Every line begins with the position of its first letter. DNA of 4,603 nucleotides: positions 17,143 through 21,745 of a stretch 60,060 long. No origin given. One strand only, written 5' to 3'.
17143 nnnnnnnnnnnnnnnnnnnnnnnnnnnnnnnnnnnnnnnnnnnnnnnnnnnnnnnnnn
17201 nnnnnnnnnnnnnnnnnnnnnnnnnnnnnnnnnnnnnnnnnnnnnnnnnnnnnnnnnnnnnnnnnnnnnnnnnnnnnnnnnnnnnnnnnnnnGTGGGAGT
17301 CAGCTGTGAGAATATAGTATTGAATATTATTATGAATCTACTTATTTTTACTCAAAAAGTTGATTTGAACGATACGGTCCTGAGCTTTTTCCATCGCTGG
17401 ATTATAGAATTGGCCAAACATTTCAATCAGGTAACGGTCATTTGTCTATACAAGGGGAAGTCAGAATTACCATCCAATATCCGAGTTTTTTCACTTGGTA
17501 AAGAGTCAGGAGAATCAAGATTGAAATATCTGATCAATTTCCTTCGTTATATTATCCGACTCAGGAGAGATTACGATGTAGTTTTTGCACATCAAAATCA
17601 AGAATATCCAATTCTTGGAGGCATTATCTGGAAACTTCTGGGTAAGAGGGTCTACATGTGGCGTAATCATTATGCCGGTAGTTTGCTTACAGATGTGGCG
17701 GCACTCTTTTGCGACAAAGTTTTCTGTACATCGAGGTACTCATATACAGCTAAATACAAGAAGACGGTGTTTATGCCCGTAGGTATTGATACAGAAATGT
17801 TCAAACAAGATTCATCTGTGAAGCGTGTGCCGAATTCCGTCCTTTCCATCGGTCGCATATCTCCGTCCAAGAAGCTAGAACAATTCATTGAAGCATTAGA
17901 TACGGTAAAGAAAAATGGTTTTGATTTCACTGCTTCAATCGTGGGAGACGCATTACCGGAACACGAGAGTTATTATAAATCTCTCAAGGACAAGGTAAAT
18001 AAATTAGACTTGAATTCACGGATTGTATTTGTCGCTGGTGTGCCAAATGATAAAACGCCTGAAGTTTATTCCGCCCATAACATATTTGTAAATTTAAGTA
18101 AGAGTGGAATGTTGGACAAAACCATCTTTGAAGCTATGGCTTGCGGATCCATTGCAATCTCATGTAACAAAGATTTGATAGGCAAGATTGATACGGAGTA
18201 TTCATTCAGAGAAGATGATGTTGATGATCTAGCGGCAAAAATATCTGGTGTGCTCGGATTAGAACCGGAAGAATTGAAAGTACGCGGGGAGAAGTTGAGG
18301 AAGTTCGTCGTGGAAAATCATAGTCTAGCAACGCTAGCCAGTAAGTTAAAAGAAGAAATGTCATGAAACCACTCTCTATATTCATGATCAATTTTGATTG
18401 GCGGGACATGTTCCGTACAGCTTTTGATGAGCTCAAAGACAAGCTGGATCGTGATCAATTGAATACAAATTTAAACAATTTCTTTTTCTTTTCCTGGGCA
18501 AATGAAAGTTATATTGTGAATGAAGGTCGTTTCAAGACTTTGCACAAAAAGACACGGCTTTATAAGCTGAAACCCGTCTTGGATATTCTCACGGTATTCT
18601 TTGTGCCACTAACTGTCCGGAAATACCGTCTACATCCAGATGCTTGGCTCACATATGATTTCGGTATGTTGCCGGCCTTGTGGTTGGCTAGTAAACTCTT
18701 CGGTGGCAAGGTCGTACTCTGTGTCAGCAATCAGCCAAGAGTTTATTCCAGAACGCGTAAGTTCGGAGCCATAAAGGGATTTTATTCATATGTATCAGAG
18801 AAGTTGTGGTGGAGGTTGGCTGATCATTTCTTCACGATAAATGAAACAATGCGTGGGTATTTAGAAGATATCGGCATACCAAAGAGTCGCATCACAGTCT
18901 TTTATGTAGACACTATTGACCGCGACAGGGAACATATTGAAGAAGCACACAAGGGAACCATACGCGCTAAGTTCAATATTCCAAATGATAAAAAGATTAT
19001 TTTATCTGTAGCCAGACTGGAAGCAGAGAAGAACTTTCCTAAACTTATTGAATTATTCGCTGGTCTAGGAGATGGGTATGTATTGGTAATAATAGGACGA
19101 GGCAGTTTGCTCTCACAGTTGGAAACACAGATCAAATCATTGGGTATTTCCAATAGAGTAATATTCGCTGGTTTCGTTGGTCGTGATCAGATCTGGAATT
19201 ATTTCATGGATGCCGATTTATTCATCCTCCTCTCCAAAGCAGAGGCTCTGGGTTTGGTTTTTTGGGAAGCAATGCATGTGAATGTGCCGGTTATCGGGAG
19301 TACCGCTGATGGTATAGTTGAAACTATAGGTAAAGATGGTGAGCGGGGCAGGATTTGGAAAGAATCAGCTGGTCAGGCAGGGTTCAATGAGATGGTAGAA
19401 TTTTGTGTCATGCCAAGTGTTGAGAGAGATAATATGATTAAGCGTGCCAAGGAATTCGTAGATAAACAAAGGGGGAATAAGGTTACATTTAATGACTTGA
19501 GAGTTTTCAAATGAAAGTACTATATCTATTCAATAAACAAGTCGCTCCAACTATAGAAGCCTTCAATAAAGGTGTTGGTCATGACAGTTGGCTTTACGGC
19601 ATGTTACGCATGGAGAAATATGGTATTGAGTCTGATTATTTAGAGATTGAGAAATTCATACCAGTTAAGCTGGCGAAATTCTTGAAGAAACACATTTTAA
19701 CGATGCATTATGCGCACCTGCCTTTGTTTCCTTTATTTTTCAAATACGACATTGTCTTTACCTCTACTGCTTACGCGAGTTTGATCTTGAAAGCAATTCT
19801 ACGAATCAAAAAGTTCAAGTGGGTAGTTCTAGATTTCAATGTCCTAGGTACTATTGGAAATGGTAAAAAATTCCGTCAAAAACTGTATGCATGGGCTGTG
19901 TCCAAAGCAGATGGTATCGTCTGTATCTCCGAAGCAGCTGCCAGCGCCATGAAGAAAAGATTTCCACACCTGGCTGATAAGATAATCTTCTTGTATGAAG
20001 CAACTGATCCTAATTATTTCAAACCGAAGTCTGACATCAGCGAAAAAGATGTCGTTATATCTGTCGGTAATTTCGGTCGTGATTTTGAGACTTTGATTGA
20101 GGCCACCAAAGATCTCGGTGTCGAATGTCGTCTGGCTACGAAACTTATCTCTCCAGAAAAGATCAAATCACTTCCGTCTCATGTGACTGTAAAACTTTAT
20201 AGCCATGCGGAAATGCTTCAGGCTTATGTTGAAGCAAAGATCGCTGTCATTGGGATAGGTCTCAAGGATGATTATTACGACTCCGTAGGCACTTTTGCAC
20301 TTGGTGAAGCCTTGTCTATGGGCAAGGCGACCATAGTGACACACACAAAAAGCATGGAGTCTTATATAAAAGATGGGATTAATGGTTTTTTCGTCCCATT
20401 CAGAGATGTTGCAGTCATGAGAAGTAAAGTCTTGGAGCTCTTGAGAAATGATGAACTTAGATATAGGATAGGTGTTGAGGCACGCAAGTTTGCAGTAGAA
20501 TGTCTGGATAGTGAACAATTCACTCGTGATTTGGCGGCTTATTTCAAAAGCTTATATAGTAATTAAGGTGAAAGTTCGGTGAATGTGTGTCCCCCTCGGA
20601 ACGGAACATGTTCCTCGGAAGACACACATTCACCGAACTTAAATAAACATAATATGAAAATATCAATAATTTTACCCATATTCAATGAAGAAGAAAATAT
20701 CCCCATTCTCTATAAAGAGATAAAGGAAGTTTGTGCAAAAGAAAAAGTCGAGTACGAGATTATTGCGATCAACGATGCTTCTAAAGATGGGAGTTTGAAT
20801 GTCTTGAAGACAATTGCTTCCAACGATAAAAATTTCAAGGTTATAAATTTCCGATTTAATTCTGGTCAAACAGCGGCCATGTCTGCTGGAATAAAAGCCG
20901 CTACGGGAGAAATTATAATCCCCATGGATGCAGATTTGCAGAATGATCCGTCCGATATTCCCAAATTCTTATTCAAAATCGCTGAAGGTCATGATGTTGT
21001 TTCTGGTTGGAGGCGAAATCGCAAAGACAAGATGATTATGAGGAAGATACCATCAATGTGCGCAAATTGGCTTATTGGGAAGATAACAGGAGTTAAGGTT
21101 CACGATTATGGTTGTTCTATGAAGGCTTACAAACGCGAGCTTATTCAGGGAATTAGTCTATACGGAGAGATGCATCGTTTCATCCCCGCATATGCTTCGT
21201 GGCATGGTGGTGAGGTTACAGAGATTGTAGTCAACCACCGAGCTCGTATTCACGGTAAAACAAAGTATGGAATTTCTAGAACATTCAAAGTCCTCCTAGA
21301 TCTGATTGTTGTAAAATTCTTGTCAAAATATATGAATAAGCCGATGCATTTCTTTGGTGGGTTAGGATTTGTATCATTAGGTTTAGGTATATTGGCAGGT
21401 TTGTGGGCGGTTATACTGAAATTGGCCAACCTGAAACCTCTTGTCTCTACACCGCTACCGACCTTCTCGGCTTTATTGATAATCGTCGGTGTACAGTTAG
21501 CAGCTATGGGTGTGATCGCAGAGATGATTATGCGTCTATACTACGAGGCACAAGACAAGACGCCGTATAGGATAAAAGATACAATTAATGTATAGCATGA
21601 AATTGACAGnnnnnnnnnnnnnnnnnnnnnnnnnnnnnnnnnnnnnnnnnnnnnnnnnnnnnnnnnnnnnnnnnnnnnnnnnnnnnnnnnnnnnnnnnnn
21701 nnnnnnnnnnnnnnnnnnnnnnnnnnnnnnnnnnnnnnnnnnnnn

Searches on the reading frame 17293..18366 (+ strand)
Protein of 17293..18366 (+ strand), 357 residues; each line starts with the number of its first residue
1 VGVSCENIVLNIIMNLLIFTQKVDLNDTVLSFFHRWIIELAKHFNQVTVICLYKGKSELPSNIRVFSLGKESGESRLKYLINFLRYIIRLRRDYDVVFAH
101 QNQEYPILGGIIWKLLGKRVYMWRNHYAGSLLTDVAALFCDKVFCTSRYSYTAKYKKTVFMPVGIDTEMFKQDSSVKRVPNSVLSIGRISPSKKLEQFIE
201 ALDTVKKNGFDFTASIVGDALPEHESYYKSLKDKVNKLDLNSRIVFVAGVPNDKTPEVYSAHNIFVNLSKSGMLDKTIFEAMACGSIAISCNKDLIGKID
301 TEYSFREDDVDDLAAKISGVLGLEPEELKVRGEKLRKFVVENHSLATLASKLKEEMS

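Call 67: search_protein_families(library=pfam, proteins=[window:17293-18366:+], max_evalue=0.0001)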
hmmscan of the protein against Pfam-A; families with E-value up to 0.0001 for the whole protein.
window:17293-18366:+ (357 aa): 4 families
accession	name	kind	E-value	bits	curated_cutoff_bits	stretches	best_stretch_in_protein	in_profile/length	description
PF00534.26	Glycos_transf_1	-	1.3e-16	61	26.4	1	171-327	6-161/172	Glycosyl transferases group 1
PF13692.12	Glyco_trans_1_4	-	2.6e-15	57.4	27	1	182-321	3-140/142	Glycosyl transferases group 1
PF13524.12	Glyco_trans_1_2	-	1.5e-09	38.4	25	1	202-352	6-142/144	Glycosyl transferase-like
PF13477.12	Glyco_trans_4_2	-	4.3e-06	27.4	23.4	1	32-117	12-98/139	Glycosyl transferase 4-like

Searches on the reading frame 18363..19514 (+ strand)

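Call 67: search_protein_families(library=pfam, proteins=[window:18363-19514:+], max_evalue=0.0001)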
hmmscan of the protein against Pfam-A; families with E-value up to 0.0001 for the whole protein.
window:18363-19514:+ (383 aa): 4 families
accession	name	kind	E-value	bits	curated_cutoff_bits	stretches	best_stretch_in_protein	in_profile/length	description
PF00534.26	Glycos_transf_1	-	6.7e-34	117.3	26.4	1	199-364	4-171/172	Glycosyl transferases group 1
PF13692.12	Glyco_trans_1_4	-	9.8e-20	71.7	27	1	211-330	2-122/142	Glycosyl transferases group 1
PF13579.12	Glyco_trans_4_4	-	4.2e-06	27.6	29.7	1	89-181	69-156/158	Glycosyl transferase 4-like domain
PF20706.3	GT4-conflict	-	8.9e-06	25.4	26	1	274-325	272-323/385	Family 4 Glycosyltransferase in conflict systems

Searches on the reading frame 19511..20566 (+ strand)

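Call 67: search_protein_families(library=pfam, proteins=[window:19511-20566:+], max_evalue=0.0001)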
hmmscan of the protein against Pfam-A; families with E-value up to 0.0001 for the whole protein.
window:19511-20566:+ (351 aa): 3 families
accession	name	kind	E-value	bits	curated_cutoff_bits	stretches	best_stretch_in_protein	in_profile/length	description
PF00534.26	Glycos_transf_1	-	2.7e-09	37.2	26.4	1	217-326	67-171/172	Glycosyl transferases group 1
PF13692.12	Glyco_trans_1_4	-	2.7e-06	28.2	27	1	217-313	48-142/142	Glycosyl transferases group 1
PF13439.12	Glyco_transf_4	-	1e-05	26.1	28.5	1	77-167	71-168/170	Glycosyltransferase Family 4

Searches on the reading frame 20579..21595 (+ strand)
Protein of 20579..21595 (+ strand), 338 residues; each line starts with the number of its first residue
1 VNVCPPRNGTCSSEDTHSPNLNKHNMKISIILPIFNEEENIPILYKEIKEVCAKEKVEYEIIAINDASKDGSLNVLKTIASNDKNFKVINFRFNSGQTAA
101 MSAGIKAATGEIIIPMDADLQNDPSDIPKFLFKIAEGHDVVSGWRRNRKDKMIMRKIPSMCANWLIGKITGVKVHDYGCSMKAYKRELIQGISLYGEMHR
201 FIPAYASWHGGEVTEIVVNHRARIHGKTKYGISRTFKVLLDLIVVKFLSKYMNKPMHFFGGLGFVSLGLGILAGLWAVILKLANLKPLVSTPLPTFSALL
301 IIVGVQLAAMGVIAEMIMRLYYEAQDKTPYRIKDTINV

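Call 67: search_protein_families(library=pfam, proteins=[window:20579-21595:+], max_evalue=0.0001)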
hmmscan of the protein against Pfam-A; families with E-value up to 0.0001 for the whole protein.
window:20579-21595:+ (338 aa): 1 family
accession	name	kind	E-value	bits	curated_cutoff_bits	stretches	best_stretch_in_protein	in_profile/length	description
PF00535.33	Glycos_transf_2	-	3.2e-31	108.9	23.3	1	29-189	1-164/168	Glycosyl transferase family 2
